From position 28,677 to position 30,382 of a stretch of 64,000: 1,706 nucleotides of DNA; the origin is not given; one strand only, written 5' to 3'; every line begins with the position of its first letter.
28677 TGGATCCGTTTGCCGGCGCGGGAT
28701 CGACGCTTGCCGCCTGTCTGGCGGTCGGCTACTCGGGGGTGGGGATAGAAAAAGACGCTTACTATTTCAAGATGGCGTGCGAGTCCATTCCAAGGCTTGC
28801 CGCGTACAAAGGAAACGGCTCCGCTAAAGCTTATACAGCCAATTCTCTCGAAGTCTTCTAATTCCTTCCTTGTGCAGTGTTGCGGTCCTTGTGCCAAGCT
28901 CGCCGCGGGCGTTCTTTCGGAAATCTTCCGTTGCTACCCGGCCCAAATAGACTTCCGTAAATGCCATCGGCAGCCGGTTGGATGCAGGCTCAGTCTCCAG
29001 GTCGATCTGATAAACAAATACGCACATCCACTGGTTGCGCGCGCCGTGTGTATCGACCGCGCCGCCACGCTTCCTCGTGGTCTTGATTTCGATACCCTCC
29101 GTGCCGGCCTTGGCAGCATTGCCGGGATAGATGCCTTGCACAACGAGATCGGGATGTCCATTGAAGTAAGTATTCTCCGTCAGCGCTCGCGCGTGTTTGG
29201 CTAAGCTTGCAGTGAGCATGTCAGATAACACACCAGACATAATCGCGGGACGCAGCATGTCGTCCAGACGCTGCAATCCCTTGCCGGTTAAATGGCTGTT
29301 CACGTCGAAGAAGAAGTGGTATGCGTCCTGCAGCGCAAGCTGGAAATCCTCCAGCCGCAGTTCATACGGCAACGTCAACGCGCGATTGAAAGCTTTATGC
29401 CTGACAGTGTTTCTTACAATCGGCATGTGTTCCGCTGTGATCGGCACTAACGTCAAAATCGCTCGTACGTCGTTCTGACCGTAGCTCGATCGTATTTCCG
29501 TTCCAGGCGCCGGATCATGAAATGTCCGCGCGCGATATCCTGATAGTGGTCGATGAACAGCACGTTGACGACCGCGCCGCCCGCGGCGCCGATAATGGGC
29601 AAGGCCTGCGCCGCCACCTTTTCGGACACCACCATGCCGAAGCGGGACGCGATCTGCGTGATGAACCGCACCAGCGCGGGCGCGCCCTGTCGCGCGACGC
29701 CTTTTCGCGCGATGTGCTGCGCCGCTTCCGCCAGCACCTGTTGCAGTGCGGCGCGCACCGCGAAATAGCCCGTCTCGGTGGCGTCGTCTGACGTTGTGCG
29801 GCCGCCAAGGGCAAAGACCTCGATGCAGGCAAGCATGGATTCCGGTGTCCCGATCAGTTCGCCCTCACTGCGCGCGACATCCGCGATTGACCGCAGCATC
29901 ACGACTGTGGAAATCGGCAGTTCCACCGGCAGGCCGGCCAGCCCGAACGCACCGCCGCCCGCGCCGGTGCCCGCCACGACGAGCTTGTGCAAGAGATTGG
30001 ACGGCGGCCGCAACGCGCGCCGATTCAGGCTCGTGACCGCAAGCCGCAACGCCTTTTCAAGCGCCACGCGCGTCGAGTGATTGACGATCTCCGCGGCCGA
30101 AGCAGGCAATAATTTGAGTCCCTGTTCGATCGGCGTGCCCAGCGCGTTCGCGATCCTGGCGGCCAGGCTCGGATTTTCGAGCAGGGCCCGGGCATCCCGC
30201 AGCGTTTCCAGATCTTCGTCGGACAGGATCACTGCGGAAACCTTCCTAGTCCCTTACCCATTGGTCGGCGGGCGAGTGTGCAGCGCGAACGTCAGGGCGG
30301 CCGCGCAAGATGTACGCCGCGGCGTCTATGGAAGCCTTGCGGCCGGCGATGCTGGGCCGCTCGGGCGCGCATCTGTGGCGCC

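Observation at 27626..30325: Restriction-modification module plus ecsC inserted between bioB and bioF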

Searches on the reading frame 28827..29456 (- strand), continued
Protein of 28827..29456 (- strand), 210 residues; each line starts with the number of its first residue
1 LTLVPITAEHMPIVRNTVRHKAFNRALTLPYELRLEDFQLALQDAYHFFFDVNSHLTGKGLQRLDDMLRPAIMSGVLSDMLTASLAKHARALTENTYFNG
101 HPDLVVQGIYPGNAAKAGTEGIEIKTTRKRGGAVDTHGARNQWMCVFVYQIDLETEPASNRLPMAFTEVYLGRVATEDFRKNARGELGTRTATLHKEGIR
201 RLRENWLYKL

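Call 48: get_annotated_region(hit=H15, flank=3000)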
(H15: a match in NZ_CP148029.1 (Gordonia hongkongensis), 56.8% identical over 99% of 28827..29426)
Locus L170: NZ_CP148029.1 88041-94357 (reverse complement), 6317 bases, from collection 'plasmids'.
description: Gordonia hongkongensis strain GlSt389 plasmid p2, complete sequence
organism: Gordonia hongkongensis (NCBI taxid 1701090)
taxonomy: Bacteria; Actinomycetota; Actinomycetes; Mycobacteriales; Gordoniaceae; Gordonia; Gordonia hongkongensis
host: -; source: cell culture,Styx glacier; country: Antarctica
typing (MOB-suite, as given by PLSDB): mobilizable; relaxase MOBP
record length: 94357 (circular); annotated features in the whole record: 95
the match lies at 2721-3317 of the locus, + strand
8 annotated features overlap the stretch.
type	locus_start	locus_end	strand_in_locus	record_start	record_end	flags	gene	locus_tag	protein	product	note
CDS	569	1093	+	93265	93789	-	-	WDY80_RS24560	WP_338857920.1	hypothetical protein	-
CDS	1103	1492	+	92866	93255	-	-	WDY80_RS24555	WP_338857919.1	hypothetical protein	-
CDS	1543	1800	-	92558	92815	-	-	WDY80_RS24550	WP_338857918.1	hypothetical protein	-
CDS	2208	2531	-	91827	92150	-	-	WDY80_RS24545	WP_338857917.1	hypothetical protein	-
CDS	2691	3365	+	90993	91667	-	-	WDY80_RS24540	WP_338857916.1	hypothetical protein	-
CDS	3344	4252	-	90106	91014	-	-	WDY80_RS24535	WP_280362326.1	DNA methyltransferase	GO:0006306 - DNA methylation [Evidence IEA]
CDS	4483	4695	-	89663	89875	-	-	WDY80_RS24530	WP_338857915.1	hypothetical protein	-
CDS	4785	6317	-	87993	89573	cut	-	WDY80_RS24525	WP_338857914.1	ParB/Srx family N-terminal domain-containing protein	-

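Call 49: get_annotated_region(hit=H18, flank=3000)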
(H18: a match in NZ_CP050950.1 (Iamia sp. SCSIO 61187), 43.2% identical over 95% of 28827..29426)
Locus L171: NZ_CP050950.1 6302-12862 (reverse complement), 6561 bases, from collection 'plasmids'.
description: Iamia sp. SCSIO 61187 plasmid unnamed2, complete sequence
organism: Iamia sp. SCSIO 61187 (NCBI taxid 2722752)
taxonomy: Bacteria; Actinomycetota; Acidimicrobiia; Acidimicrobiales; Iamiaceae; Iamia; Iamia sp. SCSIO 61187
host: -; source: whole organism,ocean sediment; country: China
typing (MOB-suite, as given by PLSDB): non-mobilizable
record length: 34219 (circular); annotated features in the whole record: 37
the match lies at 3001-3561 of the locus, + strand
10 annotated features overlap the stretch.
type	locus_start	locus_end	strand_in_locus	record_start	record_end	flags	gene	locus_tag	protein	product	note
CDS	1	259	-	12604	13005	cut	-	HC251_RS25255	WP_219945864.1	hypothetical protein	-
CDS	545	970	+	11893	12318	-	-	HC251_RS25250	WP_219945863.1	hypothetical protein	-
CDS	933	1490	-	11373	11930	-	-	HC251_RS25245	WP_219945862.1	recombinase family protein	GO:0006310 - DNA recombination [Evidence IEA]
CDS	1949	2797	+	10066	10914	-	-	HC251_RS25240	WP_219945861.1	class I SAM-dependent methyltransferase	-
CDS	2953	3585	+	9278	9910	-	-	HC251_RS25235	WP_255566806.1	hypothetical protein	-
CDS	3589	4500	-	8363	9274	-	-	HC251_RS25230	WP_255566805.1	DNA methyltransferase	GO:0006306 - DNA methylation [Evidence IEA]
CDS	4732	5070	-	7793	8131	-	-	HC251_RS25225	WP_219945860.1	transposase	-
CDS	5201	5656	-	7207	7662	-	-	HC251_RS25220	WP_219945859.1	hypothetical protein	-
CDS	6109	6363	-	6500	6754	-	-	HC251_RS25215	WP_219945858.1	hypothetical protein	-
CDS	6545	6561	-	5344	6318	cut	-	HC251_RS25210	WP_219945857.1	zeta toxin family protein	-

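Call 50: get_annotated_region(hit=H19, flank=3000)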
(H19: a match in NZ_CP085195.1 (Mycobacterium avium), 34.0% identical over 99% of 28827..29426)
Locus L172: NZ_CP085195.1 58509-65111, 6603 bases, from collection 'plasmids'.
description: Mycobacterium avium subsp. hominissuis strain OCU863_P4-4s plasmid pP4-4a, complete sequence
organism: Mycobacterium avium (NCBI taxid 439334)
taxonomy: Bacteria; Actinomycetota; Actinomycetes; Mycobacteriales; Mycobacteriaceae; Mycobacterium; Mycobacterium avium
host: -; source: -; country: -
typing (MOB-suite, as given by PLSDB): mobilizable; relaxase MOBF
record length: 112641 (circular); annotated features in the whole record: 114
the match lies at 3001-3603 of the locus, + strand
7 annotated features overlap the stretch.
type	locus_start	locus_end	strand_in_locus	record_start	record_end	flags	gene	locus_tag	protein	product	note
CDS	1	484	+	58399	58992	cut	-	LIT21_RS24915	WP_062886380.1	IS607 family transposase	-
CDS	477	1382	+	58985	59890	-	-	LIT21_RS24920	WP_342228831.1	helix-turn-helix domain-containing protein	-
CDS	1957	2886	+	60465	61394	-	-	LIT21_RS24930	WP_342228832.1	site-specific DNA-methyltransferase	GO:0009307 - DNA restriction-modification system [Evidence IEA]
CDS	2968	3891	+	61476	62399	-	-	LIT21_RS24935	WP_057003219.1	hypothetical protein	-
CDS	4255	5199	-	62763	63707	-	-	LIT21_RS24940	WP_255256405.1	tyrosine-type recombinase/integrase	GO:0015074 - DNA integration [Evidence IEA]; GO:0006310 - DNA recombination [Evidence IEA]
CDS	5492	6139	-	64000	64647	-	-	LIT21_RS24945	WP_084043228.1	hypothetical protein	-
CDS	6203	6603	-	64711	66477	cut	-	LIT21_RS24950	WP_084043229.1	AAA family ATPase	-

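Call 70: find_related_loci(query=P0073, collection=viral_contigs, flank=3000)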
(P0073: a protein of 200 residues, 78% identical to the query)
Query P0073 (200 aa) in viral_contigs; peptide patterns used: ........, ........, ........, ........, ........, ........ (x = any residue, [..] = any of these).
7 stretches matched a pattern, but none encodes a relative of the query by tblastn (E <= 1e-3).

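Call 71: find_encoding_contigs(protein=P0022, flank=4000, max_places=2)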
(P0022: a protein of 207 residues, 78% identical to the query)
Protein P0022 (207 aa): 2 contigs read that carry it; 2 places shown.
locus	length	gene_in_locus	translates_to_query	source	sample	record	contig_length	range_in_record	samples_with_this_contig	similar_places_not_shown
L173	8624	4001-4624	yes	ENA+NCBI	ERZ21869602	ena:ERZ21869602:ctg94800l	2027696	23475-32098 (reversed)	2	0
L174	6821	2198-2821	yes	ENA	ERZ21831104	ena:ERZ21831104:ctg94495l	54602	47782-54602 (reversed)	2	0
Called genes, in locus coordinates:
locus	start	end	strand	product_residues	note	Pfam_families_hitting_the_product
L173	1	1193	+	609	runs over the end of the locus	PF03648:Glyco_hydro_67N, PF16126:DUF4838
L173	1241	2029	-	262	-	PF00106:adh_short, PF08659:KR, PF01370:Epimerase (weak), PF02719:Polysacc_synt_2 (faint), PF13460:NAD_binding_10 (weak), PF13561:adh_short_C2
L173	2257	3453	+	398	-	PF00089:Trypsin, PF13365:Trypsin_2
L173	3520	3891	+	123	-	-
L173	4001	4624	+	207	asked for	-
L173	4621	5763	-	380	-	PF01555:N6_N4_Mtase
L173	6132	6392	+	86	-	PF10387:DUF2442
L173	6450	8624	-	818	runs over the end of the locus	-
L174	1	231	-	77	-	?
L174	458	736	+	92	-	-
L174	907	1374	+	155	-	PF13365:Trypsin_2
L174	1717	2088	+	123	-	-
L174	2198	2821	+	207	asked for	-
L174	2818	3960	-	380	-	PF01555:N6_N4_Mtase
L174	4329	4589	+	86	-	PF10387:DUF2442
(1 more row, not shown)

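Call 72: find_encoding_contigs(protein=P0055, flank=4000, max_places=2)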
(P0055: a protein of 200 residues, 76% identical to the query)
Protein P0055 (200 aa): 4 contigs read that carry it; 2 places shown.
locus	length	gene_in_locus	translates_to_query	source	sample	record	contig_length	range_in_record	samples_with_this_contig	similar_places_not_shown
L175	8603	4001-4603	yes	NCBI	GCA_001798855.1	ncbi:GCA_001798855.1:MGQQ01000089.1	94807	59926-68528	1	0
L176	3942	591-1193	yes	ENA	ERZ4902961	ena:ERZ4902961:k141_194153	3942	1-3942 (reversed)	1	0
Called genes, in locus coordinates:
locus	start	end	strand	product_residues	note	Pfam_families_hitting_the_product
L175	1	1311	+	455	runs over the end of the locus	PF01565:FAD_binding_4, PF02913:FAD-oxidase_C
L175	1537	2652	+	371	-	PF13534:Fer4_17, PF12838:Fer4_7 (weak), PF13183:Fer4_8, PF02754:CCG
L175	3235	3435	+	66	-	-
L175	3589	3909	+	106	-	-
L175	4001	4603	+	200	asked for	-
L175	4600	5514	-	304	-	PF01555:N6_N4_Mtase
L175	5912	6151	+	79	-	PF18135:Type_ISP_C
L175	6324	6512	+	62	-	-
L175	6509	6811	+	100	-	PF05016:ParE_toxin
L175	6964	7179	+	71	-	PF13619:KTSC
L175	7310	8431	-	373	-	PF00266:Aminotran_5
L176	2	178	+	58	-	?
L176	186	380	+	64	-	-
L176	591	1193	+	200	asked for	-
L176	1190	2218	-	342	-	PF01555:N6_N4_Mtase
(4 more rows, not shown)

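Call 73: find_encoding_contigs(protein=P0082, flank=4000, max_places=2)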
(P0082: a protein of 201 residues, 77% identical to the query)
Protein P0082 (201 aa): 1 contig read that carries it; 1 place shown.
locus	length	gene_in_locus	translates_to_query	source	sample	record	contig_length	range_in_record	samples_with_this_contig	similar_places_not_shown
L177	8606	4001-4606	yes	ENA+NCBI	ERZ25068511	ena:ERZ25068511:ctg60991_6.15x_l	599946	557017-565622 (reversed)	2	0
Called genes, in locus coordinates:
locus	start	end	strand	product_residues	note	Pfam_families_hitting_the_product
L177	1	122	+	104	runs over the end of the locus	-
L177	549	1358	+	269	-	PF13088:BNR_2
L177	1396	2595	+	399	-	PF13088:BNR_2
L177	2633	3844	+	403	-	PF02012:BNR (faint), PF13088:BNR_2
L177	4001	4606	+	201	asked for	-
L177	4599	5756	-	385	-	PF01555:N6_N4_Mtase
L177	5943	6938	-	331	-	PF01261:AP_endonuc_2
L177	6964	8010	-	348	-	PF01408:GFO_IDH_MocA, PF22725:GFO_IDH_MocA_C3, PF02894:GFO_IDH_MocA_C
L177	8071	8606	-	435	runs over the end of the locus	PF17200:sCache_2 (weak), PF17203:sCache_3_2 (faint), PF02743:dCache_1 (faint), PF17200:sCache_2 (weak), PF08269:dCache_2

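Call 74: find_encoding_contigs(protein=P0098, flank=4000, max_places=2)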
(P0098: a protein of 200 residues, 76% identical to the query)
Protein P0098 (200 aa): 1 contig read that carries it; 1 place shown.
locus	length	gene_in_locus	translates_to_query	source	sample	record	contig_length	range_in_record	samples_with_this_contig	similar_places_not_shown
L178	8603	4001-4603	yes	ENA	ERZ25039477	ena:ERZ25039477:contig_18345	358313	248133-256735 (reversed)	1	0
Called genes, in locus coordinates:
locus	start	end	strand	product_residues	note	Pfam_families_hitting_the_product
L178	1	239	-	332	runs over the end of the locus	PF03401:TctC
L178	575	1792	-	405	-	PF00109:ketoacyl-synt, PF00108:Thiolase_N (weak), PF02801:Ketoacyl-synt_C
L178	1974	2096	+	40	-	-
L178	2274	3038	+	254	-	-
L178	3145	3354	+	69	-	-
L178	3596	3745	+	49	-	-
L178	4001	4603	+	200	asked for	-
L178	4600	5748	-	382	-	PF01555:N6_N4_Mtase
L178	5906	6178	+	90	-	-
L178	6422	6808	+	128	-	PF22751:DUF488-N3a, PF22752:DUF488-N3i, PF04343:DUF488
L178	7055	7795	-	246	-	PF00106:adh_short, PF08659:KR, PF13561:adh_short_C2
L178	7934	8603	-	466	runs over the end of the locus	PF02310:B12-binding, PF04055:Radical_SAM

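Call 88: search_solved_structures(query=A2, max_evalue=10, show_alignments=2)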
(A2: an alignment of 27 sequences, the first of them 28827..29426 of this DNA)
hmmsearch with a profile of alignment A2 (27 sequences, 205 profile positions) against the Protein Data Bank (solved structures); distinct sequences matched with E-value up to 10: 2.
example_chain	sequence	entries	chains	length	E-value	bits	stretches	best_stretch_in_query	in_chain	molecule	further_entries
5j0i_A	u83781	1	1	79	0.7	12.5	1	22-88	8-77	Designed protein 2L6HC3_12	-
4xpm_C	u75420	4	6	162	1.1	11.9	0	14-40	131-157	Protein SLM4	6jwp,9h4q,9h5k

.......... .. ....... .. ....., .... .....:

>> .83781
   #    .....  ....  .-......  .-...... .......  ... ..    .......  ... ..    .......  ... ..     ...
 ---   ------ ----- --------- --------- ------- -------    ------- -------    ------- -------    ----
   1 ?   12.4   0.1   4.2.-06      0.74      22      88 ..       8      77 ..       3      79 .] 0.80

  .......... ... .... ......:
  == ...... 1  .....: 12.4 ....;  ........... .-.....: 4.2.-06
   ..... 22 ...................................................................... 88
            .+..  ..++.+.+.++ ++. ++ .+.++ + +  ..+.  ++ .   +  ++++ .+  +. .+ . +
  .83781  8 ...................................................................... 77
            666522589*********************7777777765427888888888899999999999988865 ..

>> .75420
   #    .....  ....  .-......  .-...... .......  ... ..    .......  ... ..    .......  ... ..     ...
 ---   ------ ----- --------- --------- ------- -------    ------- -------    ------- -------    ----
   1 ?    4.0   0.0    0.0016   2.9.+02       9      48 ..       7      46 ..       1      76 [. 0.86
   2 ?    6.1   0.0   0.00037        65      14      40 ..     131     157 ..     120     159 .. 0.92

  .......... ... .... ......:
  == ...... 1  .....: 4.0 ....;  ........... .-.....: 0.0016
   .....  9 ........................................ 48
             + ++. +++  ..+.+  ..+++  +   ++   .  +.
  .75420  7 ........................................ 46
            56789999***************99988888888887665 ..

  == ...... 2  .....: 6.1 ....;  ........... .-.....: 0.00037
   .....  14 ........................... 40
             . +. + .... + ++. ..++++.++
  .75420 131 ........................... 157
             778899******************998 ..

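Call 101: search_protein_families(library=padloc, alignment_id=A2, max_evalue=0.01)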
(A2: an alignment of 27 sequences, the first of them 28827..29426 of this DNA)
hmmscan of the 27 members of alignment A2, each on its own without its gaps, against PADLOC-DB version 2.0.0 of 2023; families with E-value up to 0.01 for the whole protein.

A. member 1, window:28827-29426:- (200 aa): 0 families

B. families by the number of members that match (of 27 scanned): 15 families
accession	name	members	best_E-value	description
PDLC03564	REase_II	16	3.5e-10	Type II restriction enzyme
PDLC03665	Control_protein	1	4.8e-24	control protein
PDLC03664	Control_protein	1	6.8e-18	control protein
PDLC03666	Control_protein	1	1.5e-17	control protein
PDLC03671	Control_protein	1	1.6e-13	control protein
PDLC02926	HTH_VI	1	1.5e-11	-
PDLC04142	capH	1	7.6e-10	capH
PDLC03536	REase_II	1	1.1e-09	Type II restriction enzyme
PDLC03668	Control_protein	1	6.4e-09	control protein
PDLC04775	PDC-M69A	1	8.3e-06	-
PDLC03953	RmrA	1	0.0002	-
PDLC03954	RmrA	1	0.00023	-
PDLC03949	RmrA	1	0.001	-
PDLC03946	RmrA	1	0.0021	-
PDLC03952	RmrA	1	0.0067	-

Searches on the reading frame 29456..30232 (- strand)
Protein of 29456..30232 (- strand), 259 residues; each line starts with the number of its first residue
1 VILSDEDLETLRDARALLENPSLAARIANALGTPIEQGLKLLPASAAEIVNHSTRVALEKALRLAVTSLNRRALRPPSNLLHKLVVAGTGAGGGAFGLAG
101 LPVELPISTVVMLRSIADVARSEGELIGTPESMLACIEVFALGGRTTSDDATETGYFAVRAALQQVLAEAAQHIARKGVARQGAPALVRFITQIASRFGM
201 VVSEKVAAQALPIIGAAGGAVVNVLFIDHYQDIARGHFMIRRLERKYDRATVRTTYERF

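Call 4: search_protein_families(library=pfam, proteins=[window:29456-30232:-], max_evalue=0.1)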
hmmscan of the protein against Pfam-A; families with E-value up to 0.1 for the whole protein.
window:29456-30232:- (259 aa): 1 family
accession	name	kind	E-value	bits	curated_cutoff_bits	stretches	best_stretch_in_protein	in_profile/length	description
PF12787.12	EcsC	-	2.4e-26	93.3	30.4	1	31-243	44-240/240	EcsC protein family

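Call 5: search_protein_families(library=ncbifam, proteins=[window:29456-30232:-], max_evalue=0.1)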
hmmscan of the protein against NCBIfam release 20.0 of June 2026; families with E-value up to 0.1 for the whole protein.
window:29456-30232:- (259 aa): 0 families

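Call 6: search_protein_families(library=padloc, proteins=[window:29456-30232:-], max_evalue=0.1)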
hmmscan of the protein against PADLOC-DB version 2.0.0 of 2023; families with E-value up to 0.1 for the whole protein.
window:29456-30232:- (259 aa): 1 family
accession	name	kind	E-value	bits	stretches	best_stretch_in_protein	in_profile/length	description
PDLC01094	C3a206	-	0.021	11.8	1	71-236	86-240/504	TAP-like protein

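Call 9: search_protein_families(library=phrogs, proteins=[window:29456-30232:-], max_evalue=0.1)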
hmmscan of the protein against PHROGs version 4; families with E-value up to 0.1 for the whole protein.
window:29456-30232:- (259 aa): 0 families

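Call 20: find_related_loci(query=window:29456-30232:-, collection=metagenome_contigs, flank=6000)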
Query window:29456-30232:- (259 aa) in metagenome_contigs; peptide patterns used: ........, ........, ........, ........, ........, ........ (x = any residue, [..] = any of these).
600 stretches matched a pattern (row limit reached: there are more); 218 encode a relative of the query (tblastn E <= 1e-3); the best 80 are kept; 80 distinct loci.
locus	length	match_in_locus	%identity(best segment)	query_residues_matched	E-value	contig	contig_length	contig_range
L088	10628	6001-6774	88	1-258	2e-136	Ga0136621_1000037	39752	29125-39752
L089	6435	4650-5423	87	1-258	2e-135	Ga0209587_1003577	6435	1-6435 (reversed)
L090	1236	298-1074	73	1-259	2e-124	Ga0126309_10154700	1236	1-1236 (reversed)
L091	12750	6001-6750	62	7-256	2e-100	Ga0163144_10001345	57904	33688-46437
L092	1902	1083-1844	60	3-256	8e-105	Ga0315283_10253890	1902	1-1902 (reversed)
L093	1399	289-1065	61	1-259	9e-107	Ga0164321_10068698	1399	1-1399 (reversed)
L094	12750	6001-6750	60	7-256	6e-98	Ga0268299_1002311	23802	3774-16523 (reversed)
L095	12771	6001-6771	59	1-257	1e-97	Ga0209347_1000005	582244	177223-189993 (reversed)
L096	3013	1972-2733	59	3-256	1e-99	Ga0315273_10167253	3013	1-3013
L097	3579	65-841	62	1-259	6e-98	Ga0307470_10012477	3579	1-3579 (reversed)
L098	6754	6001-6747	63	1-249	1e-96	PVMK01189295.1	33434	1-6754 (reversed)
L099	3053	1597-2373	61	1-259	5e-98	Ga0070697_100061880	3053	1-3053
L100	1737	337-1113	61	1-259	1e-101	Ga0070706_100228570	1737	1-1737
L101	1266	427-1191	62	1-256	1e-103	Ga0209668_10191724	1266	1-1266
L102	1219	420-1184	61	2-256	2e-103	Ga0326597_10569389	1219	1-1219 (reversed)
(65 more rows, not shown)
